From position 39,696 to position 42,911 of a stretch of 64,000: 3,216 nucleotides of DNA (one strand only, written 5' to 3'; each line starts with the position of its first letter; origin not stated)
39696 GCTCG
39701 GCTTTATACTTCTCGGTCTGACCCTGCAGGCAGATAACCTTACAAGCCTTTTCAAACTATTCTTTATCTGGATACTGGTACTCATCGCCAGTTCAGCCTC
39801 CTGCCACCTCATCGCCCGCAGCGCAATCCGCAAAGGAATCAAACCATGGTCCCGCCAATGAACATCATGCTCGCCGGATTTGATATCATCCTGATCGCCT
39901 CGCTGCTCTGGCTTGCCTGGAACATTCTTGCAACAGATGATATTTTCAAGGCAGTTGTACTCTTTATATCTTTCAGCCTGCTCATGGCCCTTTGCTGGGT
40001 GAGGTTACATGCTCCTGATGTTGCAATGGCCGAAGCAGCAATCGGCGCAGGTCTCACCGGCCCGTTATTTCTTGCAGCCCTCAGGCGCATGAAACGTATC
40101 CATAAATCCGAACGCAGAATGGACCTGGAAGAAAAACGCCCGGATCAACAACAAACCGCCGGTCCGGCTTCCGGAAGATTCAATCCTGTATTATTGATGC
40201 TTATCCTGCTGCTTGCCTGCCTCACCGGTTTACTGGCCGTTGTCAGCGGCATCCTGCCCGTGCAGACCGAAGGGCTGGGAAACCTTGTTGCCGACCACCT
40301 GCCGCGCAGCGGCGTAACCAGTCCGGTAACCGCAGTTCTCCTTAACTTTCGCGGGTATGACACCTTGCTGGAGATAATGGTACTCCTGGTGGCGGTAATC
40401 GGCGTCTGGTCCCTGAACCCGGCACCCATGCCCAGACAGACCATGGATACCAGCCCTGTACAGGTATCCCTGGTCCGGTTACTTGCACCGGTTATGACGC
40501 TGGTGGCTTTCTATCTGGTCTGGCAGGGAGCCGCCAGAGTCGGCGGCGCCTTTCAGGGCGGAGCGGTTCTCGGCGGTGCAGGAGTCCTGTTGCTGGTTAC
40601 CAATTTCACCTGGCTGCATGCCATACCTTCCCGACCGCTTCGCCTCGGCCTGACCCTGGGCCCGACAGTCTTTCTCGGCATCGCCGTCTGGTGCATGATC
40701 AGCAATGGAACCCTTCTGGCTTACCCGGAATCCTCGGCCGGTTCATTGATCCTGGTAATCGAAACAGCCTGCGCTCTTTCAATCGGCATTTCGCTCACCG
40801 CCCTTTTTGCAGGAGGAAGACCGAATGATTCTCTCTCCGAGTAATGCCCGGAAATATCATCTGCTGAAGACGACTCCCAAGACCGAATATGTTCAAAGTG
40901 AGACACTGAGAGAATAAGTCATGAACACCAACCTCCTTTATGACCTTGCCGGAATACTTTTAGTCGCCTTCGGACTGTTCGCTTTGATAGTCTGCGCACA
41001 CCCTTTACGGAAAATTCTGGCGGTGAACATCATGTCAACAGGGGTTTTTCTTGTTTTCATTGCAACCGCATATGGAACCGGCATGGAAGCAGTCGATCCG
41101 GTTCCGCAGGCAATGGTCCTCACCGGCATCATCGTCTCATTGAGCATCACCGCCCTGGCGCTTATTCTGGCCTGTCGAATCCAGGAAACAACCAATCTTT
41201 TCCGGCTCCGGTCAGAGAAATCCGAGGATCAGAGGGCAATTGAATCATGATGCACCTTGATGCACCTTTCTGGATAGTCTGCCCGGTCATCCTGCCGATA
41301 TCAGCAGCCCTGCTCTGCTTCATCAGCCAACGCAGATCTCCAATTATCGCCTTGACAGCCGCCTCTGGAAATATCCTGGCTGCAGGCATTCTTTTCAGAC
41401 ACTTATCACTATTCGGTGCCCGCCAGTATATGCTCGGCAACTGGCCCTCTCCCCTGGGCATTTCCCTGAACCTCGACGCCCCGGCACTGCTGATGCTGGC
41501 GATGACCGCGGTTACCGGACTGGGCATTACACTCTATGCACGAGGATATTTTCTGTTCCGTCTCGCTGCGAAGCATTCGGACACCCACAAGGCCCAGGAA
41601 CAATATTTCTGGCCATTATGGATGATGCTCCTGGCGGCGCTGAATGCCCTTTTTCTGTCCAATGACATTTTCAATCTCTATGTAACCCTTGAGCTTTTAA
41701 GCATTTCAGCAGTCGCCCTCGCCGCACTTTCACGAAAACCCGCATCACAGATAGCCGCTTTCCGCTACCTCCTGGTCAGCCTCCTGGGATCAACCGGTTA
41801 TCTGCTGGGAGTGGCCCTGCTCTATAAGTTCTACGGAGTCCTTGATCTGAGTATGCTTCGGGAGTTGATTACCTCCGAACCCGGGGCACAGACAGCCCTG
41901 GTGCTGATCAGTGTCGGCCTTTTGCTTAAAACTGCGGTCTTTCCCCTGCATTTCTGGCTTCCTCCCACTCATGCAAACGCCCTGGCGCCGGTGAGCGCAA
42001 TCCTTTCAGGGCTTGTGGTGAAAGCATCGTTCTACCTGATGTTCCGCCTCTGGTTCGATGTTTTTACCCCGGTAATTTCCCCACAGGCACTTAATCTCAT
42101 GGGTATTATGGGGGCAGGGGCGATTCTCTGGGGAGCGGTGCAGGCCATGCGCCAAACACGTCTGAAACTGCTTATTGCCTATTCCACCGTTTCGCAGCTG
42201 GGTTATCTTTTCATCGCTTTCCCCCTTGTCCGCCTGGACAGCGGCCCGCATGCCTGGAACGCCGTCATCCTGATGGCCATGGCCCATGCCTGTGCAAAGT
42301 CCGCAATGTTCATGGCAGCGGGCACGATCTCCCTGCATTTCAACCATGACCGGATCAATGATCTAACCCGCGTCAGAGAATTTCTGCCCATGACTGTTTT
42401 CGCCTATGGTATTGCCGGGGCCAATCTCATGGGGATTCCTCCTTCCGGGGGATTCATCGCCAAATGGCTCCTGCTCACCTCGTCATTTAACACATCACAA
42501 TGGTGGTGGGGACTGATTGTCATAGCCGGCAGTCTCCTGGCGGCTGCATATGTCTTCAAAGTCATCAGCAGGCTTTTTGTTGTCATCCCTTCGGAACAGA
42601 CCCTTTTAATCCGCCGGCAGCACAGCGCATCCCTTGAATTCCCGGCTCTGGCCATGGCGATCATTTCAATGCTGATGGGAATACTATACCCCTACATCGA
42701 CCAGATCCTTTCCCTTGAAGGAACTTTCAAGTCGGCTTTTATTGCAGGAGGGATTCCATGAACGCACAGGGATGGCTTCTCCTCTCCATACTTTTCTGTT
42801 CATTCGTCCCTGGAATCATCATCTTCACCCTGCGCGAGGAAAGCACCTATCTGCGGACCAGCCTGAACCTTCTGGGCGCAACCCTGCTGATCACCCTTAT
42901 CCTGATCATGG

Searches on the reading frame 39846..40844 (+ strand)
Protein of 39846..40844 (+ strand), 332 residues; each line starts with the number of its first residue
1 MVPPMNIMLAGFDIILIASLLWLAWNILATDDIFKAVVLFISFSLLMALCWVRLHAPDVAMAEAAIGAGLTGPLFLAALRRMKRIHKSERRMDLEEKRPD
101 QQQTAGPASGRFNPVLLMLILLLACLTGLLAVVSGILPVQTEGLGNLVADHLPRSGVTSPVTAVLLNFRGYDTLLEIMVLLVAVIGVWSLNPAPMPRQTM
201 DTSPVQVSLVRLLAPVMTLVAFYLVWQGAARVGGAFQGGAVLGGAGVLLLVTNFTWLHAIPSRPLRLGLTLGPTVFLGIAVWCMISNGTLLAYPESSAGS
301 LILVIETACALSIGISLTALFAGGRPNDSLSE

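Call 49: search_protein_families(library=pfam, proteins=[window:39846-40844:+], max_evalue=0.001)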
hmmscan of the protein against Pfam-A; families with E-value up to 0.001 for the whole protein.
window:39846-40844:+ (332 aa): 3 families
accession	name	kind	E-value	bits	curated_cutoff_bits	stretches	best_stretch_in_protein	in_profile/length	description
PF13244.11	MbhD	-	1.7e-19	70.2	27.2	1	20-84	3-67/67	MBH, subunit D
PF04039.18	MnhB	-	5.8e-11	43.1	22.5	1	209-317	5-119/127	Domain related to MnhB subunit of Na+/H+ antiporter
PF20501.3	MbhE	-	4.1e-05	24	27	1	148-190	38-80/98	MBH, subunit E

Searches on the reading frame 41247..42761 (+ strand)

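Call 49: search_protein_families(library=pfam, proteins=[window:41247-42761:+], max_evalue=0.001)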
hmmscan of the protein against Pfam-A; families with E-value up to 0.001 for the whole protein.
window:41247-42761:+ (504 aa): 2 families
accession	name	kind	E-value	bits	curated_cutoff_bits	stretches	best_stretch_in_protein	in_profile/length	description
PF00361.26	Proton_antipo_M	-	1.9e-53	182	21.5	1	138-430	1-292/294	NADH:quinone oxidoreductase/Mrp antiporter, TM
PF10125.14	NADHdeh_related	-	0.00039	20.3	27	1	129-233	79-180/218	NADH dehydrogenase I, subunit N related protein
